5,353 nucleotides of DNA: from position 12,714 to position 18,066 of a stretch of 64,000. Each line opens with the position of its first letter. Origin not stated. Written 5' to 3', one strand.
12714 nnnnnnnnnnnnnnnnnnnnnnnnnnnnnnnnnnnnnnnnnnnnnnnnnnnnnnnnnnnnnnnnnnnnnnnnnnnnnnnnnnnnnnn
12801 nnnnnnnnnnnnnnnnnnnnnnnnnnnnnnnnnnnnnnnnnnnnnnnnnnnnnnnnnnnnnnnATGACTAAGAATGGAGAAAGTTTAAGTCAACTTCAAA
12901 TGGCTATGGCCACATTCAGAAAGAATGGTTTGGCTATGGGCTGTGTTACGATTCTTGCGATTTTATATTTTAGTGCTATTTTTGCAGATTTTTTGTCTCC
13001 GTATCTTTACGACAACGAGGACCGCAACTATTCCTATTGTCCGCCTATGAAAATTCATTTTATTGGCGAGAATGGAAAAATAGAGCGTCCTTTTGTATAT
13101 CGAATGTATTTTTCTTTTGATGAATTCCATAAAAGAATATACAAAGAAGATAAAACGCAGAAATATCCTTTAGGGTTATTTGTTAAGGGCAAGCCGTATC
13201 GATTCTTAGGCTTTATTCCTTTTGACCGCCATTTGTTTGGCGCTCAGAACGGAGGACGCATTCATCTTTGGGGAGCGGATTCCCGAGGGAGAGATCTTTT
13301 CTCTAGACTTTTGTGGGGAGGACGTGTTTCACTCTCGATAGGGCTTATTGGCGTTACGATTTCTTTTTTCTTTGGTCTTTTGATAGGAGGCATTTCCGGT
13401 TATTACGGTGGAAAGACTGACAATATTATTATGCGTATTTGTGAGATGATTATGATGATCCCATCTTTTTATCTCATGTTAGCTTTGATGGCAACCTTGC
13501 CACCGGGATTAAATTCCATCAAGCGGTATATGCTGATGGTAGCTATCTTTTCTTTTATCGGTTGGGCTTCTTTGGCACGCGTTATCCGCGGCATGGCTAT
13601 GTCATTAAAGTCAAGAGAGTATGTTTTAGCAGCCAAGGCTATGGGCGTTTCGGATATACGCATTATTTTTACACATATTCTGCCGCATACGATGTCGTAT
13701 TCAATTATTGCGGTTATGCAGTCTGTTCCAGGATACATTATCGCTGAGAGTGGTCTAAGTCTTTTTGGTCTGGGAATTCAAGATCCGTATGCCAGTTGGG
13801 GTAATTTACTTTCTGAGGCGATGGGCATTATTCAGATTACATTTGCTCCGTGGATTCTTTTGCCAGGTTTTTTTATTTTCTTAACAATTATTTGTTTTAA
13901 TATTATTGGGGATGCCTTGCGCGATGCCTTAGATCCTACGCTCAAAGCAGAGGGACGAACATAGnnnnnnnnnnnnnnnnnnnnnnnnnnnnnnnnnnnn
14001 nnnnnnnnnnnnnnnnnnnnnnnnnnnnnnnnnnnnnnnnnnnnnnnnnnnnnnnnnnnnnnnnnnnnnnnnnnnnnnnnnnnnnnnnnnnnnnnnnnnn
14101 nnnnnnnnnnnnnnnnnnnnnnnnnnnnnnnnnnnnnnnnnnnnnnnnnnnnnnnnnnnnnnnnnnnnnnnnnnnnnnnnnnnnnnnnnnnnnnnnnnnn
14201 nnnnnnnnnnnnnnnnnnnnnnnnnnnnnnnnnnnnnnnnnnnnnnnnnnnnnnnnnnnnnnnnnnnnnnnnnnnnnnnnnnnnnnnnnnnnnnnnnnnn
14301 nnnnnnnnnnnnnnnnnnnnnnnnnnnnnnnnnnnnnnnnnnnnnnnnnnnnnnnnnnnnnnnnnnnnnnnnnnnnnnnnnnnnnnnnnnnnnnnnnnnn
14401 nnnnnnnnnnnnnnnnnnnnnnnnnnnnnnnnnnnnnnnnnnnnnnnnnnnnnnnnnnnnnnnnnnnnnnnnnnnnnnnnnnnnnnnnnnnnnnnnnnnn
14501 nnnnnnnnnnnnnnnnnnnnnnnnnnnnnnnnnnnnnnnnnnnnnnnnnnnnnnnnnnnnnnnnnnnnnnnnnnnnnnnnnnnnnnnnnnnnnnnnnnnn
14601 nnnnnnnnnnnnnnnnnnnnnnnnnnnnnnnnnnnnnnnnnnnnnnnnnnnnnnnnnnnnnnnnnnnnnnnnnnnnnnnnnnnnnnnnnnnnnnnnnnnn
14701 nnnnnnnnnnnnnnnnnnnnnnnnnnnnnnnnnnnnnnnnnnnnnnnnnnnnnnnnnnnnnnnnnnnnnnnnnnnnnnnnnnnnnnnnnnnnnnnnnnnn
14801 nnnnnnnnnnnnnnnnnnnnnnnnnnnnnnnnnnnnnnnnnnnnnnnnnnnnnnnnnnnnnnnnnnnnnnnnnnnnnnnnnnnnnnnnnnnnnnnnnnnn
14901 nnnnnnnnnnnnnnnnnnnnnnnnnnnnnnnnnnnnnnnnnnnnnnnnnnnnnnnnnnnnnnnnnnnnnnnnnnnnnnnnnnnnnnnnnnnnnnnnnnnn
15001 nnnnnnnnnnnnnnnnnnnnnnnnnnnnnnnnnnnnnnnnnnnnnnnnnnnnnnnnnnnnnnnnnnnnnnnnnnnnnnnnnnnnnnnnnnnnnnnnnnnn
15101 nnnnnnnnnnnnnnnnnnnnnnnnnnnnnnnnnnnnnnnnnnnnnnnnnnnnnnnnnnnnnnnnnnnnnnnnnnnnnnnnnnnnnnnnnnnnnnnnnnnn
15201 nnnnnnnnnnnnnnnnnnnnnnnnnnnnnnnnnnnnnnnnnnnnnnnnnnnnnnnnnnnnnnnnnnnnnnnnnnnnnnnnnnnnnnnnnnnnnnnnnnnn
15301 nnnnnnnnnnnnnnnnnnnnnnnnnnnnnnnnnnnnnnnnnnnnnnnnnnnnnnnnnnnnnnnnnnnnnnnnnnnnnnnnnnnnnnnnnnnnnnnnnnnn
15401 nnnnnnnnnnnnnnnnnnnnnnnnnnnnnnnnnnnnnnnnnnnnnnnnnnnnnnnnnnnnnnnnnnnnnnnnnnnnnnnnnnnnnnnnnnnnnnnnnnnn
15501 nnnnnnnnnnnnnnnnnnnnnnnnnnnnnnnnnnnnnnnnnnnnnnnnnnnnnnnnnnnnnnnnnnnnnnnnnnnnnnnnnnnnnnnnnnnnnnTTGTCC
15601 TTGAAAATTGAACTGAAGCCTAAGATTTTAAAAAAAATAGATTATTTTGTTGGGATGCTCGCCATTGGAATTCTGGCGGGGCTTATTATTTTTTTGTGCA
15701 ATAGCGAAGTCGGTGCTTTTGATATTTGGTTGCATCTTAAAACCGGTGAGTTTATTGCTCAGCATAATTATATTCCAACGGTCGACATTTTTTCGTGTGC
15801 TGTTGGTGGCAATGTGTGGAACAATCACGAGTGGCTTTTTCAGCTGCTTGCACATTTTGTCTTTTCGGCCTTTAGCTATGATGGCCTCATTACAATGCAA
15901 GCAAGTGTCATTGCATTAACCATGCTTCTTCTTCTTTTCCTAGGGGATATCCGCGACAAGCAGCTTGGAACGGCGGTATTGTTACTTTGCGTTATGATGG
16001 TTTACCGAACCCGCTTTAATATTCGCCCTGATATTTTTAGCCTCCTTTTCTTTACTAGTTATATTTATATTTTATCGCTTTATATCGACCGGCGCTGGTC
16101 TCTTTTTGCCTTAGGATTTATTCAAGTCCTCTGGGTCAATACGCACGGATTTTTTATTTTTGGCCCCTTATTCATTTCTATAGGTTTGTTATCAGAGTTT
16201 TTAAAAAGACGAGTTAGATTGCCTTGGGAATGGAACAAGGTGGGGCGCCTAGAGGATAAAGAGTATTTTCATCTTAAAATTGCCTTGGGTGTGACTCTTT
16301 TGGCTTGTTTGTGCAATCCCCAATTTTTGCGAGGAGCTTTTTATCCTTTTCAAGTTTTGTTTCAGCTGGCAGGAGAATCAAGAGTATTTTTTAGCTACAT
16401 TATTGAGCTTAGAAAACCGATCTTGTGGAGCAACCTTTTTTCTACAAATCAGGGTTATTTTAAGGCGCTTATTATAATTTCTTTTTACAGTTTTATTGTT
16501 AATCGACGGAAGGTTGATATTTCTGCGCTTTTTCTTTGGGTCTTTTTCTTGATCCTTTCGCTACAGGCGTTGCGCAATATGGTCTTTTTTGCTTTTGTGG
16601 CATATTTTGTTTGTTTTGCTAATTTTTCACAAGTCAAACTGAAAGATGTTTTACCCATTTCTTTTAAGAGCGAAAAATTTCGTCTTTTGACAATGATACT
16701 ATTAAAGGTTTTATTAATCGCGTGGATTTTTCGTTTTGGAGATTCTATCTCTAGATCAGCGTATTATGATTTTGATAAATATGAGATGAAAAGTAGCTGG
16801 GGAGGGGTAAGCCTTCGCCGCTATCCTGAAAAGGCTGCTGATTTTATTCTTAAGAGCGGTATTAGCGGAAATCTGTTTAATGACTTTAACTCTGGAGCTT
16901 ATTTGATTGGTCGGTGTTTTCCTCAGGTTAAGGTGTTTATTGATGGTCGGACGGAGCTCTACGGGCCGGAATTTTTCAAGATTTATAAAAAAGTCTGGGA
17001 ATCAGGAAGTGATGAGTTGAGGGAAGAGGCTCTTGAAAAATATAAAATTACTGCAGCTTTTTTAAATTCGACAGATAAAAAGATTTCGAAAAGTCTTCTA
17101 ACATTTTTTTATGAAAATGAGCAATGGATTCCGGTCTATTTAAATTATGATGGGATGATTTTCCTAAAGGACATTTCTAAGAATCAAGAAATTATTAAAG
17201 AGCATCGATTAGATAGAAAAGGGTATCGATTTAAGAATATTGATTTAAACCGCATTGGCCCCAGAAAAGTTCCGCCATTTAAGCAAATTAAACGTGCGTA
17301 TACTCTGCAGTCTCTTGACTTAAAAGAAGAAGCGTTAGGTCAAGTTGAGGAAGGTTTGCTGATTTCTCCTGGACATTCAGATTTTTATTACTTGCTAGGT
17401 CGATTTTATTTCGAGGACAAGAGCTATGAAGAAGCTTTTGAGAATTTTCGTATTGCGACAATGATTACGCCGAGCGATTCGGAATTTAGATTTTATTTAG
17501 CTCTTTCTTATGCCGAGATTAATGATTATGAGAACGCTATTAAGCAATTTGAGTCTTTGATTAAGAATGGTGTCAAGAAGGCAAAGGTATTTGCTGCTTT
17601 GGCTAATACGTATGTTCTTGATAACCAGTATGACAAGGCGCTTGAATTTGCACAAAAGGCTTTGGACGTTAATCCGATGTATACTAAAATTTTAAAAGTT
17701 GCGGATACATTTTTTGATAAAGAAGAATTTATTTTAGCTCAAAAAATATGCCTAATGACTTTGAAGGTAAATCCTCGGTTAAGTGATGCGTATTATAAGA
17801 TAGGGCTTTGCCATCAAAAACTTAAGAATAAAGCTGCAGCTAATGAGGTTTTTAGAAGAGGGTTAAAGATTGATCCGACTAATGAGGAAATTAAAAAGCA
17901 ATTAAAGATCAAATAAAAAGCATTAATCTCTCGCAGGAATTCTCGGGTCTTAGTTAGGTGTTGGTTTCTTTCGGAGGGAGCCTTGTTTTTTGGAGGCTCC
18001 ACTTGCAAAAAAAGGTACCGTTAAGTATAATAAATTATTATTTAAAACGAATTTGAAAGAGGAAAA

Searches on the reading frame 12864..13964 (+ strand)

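Call 67: search_protein_families(library=pfam, proteins=[window:12864-13964:+], max_evalue=0.001)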
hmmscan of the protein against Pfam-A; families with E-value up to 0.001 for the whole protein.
window:12864-13964:+ (366 aa): 2 families
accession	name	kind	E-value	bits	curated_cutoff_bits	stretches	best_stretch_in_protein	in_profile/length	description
PF00528.27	BPD_transp_1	-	7.4e-30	104.5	26.4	1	171-361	1-183/184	Binding-protein-dependent transport system inner membrane component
PF12911.12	OppC_N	-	4.9e-12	46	23.9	1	9-61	1-53/53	N-terminal TM domain of oligopeptide transport permease C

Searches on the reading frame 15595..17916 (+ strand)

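Call 67: search_protein_families(library=pfam, proteins=[window:15595-17916:+], max_evalue=0.001)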
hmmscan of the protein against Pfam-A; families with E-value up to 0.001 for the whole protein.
window:15595-17916:+ (773 aa): 16 families
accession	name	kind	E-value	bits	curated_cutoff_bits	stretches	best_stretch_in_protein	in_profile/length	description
PF07719.23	TPR_2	-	4e-19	67.5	27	1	731-763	2-34/34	Tetratricopeptide repeat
PF13181.12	TPR_8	-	8.8e-16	57.1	25.7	1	731-763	2-34/34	Tetratricopeptide repeat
PF00515.34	TPR_1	-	9.3e-16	57.4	27.8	2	663-695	1-33/34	Tetratricopeptide repeat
PF13431.12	TPR_17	-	3.3e-12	46.1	24.4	0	587-614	5-32/34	Tetratricopeptide repeat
PF13432.12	TPR_16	-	2.2e-11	44.4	32.7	0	635-691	3-59/65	Tetratricopeptide repeat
PF13428.12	TPR_14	-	4.5e-11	42.7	23.5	0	731-770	2-41/44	Tetratricopeptide repeat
PF13174.12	TPR_6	-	3e-10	40.5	26.3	0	633-658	4-29/33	Tetratricopeptide repeat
PF13424.12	TPR_12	-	8.5e-10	39.1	30.1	1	644-692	25-74/77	Tetratricopeptide repeat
PF12895.13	ANAPC3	-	2.2e-09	37.9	27.2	1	588-653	15-80/82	Anaphase-promoting complex, cyclosome, subunit 3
PF14559.12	TPR_19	-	1.7e-08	35.1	25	0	607-670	3-66/68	Tetratricopeptide repeat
PF13414.12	TPR_11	-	3.8e-07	30.1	26.8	0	602-641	1-40/42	TPR repeat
PF23914.1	TPR_CcmH_CycH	-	8.4e-05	22.9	42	0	598-692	53-150/158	Cytochrome c-type biogenesis protein H TPR domain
PF13176.12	TPR_7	-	0.00023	21.4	27.9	0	667-691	3-27/36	Tetratricopeptide repeat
PF13429.12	TPR_15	-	0.00025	21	26.2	0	594-694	145-245/280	Tetratricopeptide repeat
PF14853.12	Fis1_TPR_C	-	0.00054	20.5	25.3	0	630-657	2-29/53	Fis1 C-terminal tetratricopeptide repeat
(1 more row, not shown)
